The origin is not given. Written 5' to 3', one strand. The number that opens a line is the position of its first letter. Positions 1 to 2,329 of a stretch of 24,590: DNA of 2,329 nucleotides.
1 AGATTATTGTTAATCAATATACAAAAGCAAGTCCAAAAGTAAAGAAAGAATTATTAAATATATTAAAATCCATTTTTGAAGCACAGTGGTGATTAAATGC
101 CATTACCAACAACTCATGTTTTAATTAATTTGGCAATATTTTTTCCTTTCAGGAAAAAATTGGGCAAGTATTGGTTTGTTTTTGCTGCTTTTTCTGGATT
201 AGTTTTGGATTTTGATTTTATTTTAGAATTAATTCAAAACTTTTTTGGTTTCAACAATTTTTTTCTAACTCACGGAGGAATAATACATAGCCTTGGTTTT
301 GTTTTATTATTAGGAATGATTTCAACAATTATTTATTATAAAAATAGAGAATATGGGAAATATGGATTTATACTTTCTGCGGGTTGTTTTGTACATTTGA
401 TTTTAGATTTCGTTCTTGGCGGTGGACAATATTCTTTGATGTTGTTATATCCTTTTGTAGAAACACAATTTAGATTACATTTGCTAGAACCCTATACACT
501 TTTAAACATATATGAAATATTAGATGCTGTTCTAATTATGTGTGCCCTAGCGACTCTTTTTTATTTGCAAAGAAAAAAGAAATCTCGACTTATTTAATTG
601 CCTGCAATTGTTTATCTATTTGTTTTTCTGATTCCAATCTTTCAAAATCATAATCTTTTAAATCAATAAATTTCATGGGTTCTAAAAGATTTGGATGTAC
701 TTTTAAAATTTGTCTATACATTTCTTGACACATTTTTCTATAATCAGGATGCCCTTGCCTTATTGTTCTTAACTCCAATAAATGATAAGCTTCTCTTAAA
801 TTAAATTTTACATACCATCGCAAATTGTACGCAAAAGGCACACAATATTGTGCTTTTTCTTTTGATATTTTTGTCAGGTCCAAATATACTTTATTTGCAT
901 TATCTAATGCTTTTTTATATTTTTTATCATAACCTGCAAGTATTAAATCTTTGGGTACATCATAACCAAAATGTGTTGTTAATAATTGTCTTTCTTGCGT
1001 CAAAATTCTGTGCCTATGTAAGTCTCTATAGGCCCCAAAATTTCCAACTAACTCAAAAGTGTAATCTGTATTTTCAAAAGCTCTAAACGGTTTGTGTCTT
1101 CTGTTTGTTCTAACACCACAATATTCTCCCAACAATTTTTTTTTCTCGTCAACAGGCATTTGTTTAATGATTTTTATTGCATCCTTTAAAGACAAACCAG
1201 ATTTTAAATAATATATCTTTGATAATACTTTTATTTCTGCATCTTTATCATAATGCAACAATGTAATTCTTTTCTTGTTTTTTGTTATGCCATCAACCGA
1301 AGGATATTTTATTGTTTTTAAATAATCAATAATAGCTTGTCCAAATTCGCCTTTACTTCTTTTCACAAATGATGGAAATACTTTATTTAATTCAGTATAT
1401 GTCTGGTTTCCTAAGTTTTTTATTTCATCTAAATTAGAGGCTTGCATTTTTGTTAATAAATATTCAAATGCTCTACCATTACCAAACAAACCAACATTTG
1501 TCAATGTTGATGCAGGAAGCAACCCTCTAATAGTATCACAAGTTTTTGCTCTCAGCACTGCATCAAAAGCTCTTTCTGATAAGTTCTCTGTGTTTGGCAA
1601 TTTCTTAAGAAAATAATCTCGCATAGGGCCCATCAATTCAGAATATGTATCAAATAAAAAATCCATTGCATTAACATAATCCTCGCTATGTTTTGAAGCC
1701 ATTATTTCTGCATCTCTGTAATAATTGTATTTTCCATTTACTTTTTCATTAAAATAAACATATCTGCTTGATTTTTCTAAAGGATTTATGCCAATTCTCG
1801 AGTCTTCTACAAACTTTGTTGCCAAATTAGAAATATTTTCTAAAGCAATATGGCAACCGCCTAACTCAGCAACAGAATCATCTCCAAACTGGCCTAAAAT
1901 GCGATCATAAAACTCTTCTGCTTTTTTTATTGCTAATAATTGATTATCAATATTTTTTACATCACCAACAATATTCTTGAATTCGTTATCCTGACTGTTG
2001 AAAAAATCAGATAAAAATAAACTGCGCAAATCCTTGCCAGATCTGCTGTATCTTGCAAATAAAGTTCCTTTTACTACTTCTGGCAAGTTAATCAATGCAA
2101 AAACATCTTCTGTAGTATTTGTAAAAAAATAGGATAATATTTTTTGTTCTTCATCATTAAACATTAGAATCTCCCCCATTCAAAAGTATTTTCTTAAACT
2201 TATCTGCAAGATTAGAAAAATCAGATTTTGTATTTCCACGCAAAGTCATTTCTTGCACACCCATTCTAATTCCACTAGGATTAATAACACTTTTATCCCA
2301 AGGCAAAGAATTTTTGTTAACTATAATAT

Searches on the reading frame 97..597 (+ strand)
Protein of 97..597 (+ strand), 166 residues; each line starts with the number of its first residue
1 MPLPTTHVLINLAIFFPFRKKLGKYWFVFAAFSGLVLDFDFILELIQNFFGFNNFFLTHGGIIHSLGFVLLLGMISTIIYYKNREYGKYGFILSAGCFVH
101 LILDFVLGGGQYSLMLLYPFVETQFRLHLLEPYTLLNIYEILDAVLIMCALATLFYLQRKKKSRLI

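Call 51: search_protein_families(library=pfam, proteins=[window:97-597:+], max_evalue=0.001)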
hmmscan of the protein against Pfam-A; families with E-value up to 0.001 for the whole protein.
window:97-597:+ (166 aa): 1 family
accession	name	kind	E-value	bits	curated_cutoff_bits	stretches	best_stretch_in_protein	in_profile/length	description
PF04307.19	YdjM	-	8.1e-16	58.4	29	1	4-132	3-131/176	YdjM inner membrane protein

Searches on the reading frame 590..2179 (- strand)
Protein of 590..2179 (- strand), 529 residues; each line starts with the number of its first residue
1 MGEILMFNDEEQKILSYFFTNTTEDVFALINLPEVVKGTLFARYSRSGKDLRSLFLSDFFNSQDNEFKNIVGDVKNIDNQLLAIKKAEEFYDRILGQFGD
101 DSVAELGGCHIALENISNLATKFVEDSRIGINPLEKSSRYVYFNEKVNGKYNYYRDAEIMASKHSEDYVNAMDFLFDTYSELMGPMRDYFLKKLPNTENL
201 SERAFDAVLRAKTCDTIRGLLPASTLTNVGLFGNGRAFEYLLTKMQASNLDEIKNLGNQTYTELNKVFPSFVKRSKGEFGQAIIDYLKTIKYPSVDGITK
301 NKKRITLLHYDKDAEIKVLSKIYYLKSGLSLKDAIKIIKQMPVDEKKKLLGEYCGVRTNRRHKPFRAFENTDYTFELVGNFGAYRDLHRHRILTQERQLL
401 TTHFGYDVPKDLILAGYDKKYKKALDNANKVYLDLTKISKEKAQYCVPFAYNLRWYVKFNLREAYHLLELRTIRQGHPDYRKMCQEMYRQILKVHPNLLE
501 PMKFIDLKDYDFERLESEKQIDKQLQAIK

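Call 51: search_protein_families(library=pfam, proteins=[window:590-2179:-], max_evalue=0.001)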
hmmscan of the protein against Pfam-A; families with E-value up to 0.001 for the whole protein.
window:590-2179:- (529 aa): 1 family
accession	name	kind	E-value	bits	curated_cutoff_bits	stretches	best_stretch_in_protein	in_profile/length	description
PF02511.20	Thy1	-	6.3e-41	140.7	24.8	2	314-497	11-191/191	Thymidylate synthase complementing protein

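Call 54: search_protein_families(library=ncbifam, proteins=[window:590-2179:-], max_evalue=0.1)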
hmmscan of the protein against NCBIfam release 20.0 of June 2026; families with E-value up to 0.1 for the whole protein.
window:590-2179:- (529 aa): 2 families
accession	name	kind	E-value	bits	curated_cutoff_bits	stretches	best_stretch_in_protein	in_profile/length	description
TIGR02170.1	thyX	equivalog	1.1e-16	61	87.9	1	419-499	130-208/211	FAD-dependent thymidylate synthase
NF052275.1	CT529_fam_Inc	equivalog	0.048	12.8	360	1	48-102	27-81/320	CT529 family inclusion membrane protein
